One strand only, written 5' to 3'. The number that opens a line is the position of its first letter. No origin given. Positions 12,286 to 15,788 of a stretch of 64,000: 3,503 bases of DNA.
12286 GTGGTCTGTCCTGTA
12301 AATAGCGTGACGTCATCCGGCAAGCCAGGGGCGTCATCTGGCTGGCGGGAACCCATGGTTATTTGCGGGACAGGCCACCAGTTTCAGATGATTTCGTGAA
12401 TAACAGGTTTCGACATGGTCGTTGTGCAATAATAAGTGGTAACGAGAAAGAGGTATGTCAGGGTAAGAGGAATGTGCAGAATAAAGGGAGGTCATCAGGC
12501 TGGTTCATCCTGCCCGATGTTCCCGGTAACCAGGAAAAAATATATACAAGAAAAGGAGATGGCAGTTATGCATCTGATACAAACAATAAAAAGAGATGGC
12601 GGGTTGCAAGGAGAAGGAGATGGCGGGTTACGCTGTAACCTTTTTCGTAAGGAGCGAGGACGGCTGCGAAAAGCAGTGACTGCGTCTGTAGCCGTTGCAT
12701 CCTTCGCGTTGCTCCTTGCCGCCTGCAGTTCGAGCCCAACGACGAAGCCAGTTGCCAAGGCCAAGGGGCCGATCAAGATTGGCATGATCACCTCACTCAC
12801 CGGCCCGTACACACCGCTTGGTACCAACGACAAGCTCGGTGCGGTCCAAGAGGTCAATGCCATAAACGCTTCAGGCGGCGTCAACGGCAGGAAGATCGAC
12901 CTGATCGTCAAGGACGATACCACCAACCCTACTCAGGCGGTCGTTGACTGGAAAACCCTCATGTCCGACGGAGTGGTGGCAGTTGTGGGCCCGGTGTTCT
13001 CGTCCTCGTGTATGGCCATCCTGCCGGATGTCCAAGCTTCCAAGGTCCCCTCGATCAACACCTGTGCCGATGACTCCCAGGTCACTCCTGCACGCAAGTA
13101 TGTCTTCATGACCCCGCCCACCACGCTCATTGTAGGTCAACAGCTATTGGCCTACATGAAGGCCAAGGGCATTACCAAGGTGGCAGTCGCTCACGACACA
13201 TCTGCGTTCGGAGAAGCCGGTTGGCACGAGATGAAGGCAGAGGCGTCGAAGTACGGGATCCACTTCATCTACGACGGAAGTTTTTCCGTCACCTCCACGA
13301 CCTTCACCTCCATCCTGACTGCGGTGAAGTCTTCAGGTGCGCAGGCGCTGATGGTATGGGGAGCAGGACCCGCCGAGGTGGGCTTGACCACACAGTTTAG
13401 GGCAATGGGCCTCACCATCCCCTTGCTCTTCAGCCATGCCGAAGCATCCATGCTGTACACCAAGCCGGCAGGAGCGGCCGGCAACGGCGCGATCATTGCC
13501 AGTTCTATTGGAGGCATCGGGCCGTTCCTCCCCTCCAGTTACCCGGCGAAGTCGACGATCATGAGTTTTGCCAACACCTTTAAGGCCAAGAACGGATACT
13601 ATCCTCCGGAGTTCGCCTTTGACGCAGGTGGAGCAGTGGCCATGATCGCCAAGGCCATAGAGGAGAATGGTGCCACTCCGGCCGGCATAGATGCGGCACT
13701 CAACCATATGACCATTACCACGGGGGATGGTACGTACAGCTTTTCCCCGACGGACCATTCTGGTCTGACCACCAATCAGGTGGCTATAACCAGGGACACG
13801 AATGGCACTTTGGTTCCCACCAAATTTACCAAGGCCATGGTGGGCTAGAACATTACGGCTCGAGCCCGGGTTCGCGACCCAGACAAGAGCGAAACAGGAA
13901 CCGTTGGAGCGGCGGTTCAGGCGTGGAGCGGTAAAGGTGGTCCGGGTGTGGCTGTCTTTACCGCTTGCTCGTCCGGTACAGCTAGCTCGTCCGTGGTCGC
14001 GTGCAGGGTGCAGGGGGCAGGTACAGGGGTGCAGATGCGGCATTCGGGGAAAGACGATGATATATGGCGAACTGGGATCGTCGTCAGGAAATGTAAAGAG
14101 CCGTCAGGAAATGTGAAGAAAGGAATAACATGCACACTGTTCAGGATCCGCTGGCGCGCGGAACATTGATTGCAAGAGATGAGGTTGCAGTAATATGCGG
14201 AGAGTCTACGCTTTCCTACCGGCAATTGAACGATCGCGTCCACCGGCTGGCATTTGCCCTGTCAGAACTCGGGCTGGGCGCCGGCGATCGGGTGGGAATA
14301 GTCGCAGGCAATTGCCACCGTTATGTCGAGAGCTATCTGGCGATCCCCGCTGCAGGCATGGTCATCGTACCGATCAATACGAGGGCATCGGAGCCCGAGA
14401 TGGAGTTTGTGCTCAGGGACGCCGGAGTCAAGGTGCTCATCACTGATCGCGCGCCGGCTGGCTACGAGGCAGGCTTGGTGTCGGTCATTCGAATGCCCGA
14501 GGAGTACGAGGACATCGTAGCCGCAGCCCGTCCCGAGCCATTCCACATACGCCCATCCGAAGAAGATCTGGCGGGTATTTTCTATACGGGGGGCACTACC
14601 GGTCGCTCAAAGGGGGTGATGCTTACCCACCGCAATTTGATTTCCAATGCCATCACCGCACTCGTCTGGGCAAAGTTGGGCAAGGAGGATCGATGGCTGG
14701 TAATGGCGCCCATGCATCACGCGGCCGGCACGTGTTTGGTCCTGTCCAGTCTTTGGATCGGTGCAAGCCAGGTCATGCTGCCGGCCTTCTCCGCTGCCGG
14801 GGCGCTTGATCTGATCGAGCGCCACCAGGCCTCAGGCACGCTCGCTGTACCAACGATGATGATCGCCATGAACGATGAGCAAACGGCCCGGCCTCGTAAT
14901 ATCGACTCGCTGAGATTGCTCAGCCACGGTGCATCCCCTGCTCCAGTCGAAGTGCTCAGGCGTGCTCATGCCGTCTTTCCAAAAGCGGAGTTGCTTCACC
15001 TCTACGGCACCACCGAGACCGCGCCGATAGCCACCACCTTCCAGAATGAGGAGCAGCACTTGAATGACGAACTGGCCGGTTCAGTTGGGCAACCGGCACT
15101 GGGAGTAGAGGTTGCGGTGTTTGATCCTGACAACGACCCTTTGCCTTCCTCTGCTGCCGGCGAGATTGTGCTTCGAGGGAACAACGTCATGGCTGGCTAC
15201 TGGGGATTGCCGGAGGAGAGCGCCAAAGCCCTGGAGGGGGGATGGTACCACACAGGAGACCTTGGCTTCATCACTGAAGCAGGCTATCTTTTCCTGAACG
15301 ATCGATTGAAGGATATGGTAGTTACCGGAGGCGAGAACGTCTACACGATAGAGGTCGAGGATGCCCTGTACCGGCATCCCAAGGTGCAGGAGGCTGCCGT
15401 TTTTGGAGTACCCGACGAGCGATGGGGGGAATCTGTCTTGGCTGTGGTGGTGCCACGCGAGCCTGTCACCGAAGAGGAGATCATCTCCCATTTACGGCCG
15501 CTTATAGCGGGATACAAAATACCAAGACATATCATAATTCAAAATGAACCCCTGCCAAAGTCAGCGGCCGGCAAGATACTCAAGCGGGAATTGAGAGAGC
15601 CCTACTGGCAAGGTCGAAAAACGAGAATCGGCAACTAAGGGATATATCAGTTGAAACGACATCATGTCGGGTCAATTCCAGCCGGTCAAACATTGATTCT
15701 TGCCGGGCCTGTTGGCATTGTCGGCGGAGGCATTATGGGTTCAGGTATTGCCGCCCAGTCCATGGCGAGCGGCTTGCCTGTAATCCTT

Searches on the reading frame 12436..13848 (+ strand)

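Call 71: search_protein_families(library=pfam, proteins=[window:12436-13848:+], max_evalue=0.00001)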
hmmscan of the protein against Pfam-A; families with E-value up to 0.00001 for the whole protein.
window:12436-13848:+ (470 aa): 3 families
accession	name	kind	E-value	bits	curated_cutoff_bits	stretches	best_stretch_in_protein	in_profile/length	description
PF13458.12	Peripla_BP_6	-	1.1e-51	176.9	31.7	1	112-443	1-329/343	Periplasmic binding protein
PF01094.35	ANF_receptor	-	4.6e-12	46.1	25.4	1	140-304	10-180/353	Receptor family ligand binding region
PF13433.12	Peripla_BP_5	-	2.2e-10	40.6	27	1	113-199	1-88/363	Periplasmic binding protein domain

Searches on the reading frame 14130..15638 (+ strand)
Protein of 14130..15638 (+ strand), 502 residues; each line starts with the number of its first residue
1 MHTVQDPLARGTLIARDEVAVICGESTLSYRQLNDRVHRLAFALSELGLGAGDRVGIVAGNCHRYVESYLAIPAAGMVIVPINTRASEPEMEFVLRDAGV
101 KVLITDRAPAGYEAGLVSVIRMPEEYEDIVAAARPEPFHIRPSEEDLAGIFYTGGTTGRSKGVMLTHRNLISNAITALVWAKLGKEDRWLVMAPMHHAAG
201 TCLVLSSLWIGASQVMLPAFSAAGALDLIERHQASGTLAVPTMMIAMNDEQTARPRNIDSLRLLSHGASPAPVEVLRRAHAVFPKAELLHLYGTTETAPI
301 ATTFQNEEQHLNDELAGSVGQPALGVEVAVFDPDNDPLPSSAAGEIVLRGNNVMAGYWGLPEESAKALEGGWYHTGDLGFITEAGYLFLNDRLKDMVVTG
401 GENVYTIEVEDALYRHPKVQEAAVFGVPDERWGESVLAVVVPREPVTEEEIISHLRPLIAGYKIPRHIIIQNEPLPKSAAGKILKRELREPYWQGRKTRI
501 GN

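Call 71: search_protein_families(library=pfam, proteins=[window:14130-15638:+], max_evalue=0.00001)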
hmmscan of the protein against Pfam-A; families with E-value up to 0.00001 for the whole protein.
window:14130-15638:+ (502 aa): 2 families
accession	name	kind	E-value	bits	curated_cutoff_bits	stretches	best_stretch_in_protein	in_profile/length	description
PF00501.34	AMP-binding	-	6.6e-90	302.1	29.9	1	17-358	10-384/384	AMP-binding enzyme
PF13193.12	AMP-binding_C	-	7.8e-21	75.2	24.5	1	408-482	1-76/76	AMP-binding enzyme C-terminal domain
